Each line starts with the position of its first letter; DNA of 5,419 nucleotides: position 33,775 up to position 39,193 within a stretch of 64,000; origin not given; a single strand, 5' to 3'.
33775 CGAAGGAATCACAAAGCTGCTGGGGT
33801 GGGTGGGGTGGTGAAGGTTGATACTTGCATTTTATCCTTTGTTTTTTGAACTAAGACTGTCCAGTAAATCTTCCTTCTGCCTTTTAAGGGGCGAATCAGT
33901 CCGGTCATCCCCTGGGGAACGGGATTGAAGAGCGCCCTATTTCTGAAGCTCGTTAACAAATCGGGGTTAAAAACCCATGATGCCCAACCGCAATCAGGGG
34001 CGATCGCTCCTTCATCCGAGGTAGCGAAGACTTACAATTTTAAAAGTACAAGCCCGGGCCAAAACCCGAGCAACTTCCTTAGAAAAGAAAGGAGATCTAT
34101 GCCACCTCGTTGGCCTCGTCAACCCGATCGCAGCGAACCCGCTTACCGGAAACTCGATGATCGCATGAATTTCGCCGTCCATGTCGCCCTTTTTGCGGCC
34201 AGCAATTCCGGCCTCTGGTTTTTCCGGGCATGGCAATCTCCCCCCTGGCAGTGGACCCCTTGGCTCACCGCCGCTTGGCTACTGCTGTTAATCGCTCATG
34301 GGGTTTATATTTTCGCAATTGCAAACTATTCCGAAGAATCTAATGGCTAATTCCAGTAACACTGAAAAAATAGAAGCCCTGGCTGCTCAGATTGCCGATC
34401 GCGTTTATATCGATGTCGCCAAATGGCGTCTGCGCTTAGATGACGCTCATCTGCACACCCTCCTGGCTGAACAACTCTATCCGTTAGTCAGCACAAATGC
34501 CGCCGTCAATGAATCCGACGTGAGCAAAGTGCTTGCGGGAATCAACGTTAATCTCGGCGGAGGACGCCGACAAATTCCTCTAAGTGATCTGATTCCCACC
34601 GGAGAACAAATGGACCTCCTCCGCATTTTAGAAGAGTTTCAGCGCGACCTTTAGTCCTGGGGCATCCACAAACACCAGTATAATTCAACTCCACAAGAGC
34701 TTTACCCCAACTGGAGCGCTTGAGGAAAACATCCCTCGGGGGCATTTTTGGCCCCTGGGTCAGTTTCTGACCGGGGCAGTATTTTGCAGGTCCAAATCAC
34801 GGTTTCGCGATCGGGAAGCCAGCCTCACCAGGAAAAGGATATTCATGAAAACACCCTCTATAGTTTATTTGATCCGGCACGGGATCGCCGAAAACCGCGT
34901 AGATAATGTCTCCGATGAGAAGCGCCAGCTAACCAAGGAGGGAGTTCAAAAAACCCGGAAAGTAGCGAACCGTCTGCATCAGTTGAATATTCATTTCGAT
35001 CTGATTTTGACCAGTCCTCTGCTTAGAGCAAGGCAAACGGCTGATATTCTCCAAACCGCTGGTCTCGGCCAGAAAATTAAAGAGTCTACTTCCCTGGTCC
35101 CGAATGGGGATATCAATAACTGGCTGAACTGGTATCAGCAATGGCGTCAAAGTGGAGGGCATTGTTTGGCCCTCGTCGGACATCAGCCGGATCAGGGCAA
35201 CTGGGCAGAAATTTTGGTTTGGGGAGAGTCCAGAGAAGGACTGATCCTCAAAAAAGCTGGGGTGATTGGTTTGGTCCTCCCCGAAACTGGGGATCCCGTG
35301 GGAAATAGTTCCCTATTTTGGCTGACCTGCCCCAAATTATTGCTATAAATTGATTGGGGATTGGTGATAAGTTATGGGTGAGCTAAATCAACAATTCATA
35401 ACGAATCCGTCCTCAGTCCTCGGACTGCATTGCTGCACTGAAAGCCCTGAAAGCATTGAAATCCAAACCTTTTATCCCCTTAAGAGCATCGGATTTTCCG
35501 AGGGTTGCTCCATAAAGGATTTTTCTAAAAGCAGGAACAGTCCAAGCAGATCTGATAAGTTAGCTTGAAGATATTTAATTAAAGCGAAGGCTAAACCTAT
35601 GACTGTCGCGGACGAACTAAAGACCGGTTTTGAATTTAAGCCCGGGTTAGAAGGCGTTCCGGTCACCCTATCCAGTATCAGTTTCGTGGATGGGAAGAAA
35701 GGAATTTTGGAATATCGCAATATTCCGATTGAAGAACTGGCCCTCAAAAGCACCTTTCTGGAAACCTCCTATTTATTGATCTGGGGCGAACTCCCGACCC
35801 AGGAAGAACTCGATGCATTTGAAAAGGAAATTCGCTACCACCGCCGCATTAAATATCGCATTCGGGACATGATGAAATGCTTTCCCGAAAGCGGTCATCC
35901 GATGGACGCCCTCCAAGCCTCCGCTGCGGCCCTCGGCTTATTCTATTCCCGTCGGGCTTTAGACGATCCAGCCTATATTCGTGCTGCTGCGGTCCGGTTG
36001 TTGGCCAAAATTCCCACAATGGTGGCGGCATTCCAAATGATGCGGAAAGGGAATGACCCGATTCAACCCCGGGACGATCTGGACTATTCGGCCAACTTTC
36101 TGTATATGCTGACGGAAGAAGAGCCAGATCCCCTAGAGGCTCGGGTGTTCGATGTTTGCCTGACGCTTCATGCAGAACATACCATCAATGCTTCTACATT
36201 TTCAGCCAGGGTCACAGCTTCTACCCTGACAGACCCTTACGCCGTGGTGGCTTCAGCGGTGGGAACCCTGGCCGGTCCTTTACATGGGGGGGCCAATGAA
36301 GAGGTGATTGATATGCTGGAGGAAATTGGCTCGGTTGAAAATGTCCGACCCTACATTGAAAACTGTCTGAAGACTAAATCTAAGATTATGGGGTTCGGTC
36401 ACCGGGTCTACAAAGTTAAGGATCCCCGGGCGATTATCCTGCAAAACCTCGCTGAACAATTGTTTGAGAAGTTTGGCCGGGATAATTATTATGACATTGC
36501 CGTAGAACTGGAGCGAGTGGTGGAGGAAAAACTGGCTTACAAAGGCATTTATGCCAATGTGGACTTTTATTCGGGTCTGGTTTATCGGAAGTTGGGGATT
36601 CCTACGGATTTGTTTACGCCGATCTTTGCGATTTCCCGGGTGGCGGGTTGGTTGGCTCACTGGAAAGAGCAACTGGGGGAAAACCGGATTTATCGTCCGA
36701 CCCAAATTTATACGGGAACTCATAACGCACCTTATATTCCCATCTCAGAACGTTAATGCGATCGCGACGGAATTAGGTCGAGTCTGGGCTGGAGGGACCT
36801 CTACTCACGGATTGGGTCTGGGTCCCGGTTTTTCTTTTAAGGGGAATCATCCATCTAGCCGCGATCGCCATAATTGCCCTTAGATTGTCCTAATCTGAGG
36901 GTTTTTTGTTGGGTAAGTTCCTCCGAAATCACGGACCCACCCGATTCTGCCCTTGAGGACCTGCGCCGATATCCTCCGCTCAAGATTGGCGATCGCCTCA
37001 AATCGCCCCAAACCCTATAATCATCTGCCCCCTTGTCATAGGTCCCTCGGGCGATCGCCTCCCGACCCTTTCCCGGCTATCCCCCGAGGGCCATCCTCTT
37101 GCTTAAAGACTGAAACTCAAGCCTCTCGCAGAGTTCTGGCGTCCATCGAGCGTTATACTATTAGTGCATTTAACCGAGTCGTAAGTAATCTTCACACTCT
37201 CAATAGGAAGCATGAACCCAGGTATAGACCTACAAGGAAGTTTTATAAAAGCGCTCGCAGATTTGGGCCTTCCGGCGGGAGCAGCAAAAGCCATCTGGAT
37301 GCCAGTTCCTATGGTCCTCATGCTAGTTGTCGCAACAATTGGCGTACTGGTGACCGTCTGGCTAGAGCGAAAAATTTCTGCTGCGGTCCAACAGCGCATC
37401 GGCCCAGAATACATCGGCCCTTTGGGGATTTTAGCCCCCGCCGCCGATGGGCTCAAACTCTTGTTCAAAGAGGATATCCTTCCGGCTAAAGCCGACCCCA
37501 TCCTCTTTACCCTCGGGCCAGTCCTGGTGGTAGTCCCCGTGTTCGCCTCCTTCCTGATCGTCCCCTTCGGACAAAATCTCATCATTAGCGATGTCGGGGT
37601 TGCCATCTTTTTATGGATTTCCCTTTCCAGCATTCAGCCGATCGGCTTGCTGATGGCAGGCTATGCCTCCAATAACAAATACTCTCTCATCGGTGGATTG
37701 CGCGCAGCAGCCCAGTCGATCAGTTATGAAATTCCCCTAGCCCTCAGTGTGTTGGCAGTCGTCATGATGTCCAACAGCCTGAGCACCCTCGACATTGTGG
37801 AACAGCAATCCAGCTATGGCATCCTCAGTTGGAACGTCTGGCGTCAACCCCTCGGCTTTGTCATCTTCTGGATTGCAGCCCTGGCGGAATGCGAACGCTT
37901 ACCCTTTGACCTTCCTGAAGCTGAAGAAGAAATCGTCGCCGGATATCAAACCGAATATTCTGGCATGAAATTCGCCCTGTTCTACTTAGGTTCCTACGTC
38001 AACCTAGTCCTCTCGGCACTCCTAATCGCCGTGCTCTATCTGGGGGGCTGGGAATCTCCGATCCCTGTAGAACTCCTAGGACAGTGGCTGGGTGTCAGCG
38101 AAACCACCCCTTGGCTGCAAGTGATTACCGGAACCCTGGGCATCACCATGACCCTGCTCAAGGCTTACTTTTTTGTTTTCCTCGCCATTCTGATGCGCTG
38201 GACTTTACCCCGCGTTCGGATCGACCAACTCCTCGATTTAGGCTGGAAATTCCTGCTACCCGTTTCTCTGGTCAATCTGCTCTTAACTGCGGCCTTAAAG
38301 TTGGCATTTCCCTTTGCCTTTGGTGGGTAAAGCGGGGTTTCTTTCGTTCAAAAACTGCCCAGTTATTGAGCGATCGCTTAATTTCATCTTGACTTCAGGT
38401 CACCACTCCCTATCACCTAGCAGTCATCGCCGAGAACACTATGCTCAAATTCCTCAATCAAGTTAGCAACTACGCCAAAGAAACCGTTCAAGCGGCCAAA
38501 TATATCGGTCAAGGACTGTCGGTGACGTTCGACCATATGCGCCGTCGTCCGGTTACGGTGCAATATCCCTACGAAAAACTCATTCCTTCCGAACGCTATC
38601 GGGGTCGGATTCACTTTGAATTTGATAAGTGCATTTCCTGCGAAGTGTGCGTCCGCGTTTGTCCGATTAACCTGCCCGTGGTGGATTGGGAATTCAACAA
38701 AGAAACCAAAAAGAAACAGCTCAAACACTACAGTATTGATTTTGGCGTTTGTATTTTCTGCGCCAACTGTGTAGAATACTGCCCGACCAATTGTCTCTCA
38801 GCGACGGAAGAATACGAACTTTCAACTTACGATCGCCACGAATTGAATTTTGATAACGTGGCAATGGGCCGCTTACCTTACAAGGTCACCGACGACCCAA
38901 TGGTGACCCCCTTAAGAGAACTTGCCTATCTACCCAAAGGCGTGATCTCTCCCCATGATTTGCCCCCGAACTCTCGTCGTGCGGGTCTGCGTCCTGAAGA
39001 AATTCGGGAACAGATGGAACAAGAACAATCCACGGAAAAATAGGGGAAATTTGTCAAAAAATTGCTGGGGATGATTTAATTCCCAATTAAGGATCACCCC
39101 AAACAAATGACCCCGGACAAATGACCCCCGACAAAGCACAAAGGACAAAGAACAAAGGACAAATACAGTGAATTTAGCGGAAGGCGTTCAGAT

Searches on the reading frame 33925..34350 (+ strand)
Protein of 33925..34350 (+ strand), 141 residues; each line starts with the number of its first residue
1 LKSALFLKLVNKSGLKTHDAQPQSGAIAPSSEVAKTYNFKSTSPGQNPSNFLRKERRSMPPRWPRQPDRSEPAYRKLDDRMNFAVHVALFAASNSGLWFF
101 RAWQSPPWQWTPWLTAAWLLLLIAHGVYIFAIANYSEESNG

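Call 60: search_protein_families(library=pfam, proteins=[window:33925-34350:+], max_evalue=0.001)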
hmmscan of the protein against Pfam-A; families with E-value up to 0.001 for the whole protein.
window:33925-34350:+ (141 aa): 1 family
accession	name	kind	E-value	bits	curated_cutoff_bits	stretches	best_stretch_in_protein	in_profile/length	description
PF13239.11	2TM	-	9.1e-07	29.3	24.8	1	73-136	3-65/79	2TM domain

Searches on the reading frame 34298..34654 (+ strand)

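Call 60: search_protein_families(library=pfam, proteins=[window:34298-34654:+], max_evalue=0.001)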
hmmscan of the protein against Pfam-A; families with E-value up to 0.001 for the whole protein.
window:34298-34654:+ (118 aa): 1 family
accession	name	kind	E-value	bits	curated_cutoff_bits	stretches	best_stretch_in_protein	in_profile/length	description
PF11378.13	DUF3181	-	3.4e-35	120.7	23.2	1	25-114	1-90/90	Protein of unknown function (DUF3181)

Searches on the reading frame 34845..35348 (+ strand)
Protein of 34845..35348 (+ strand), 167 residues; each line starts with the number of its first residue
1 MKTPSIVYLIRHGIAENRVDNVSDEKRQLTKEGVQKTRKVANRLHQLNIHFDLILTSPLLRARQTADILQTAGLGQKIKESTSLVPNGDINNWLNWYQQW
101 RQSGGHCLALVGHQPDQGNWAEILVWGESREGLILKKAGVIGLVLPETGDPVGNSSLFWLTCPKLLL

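Call 60: search_protein_families(library=pfam, proteins=[window:34845-35348:+], max_evalue=0.001)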
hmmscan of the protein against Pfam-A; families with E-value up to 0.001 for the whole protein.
window:34845-35348:+ (167 aa): 1 family
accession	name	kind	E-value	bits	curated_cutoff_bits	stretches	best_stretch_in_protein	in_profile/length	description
PF00300.27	His_Phos_1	-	2.4e-11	44.1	21.7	1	7-72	1-66/194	Histidine phosphatase superfamily (branch 1)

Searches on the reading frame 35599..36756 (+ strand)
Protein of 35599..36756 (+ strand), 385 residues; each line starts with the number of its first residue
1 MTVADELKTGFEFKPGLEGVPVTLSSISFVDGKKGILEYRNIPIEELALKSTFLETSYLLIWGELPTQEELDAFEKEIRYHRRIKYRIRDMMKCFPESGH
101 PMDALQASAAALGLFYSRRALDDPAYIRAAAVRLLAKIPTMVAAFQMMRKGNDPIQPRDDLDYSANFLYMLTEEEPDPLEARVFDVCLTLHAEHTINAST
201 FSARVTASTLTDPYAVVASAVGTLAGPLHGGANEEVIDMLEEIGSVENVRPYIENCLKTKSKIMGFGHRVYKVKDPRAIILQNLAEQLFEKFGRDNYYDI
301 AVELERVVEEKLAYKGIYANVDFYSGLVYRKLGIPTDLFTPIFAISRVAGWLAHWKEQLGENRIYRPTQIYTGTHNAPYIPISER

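Call 60: search_protein_families(library=pfam, proteins=[window:35599-36756:+], max_evalue=0.001)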
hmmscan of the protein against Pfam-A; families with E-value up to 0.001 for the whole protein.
window:35599-36756:+ (385 aa): 1 family
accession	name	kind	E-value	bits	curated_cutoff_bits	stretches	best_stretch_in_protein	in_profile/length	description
PF00285.26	Citrate_synt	-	4.7e-142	473.7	27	1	16-368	1-357/357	Citrate synthase, C-terminal domain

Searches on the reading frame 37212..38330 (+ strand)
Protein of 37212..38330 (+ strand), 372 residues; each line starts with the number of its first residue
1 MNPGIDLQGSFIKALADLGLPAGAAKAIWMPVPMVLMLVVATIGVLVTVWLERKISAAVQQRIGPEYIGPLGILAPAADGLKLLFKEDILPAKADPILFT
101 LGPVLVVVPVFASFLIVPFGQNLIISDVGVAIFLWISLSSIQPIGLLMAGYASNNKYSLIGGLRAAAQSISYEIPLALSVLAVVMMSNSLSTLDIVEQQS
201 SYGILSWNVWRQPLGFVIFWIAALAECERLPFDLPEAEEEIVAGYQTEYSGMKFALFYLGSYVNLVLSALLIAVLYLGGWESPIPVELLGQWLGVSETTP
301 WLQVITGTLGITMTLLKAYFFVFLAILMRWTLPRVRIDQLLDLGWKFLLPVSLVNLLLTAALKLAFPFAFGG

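Call 60: search_protein_families(library=pfam, proteins=[window:37212-38330:+], max_evalue=0.001)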
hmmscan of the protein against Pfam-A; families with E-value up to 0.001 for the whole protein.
window:37212-38330:+ (372 aa): 1 family
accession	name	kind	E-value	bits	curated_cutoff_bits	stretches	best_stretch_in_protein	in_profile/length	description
PF00146.26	NADHdh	-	6.1e-116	387.4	27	1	34-360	3-298/298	NADH dehydrogenase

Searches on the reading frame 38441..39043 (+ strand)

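Call 62: search_protein_families(library=pfam, proteins=[window:38441-39043:+], max_evalue=0.001)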
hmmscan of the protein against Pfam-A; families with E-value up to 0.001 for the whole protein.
window:38441-39043:+ (200 aa): 11 families
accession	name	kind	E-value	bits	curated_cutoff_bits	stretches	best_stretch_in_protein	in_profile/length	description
PF00037.32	Fer4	-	2e-11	43.7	21.1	2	98-119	2-23/24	4Fe-4S binding domain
PF12838.12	Fer4_7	-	5.6e-10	40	27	1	63-118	1-52/52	4Fe-4S dicluster domain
PF13237.11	Fer4_10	-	1.1e-08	35.4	25.5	1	58-115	3-53/53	4Fe-4S dicluster domain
PF13484.11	Fer4_16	-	3.5e-08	34.5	30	0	104-127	2-24/66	4Fe-4S double cluster binding domain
PF14697.11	Fer4_21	-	5.9e-08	33.2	35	1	58-76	35-53/59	4Fe-4S dicluster domain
PF13746.11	Fer4_18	-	1.8e-07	31.8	27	1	11-78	12-75/114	4Fe-4S dicluster domain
PF12797.12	Fer4_2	-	5.4e-07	29.6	24.5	1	56-75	2-21/22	4Fe-4S binding domain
PF13187.11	Fer4_9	-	1e-06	29.1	27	1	63-118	1-51/52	4Fe-4S dicluster domain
PF13183.11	Fer4_8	-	3.5e-05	24.7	27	1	61-117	2-67/68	4Fe-4S dicluster domain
PF12800.12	Fer4_4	-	5.2e-05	23.7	24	0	62-75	2-15/17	4Fe-4S binding domain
PF12837.12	Fer4_6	-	0.00046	20.4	25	1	62-76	7-21/24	4Fe-4S binding domain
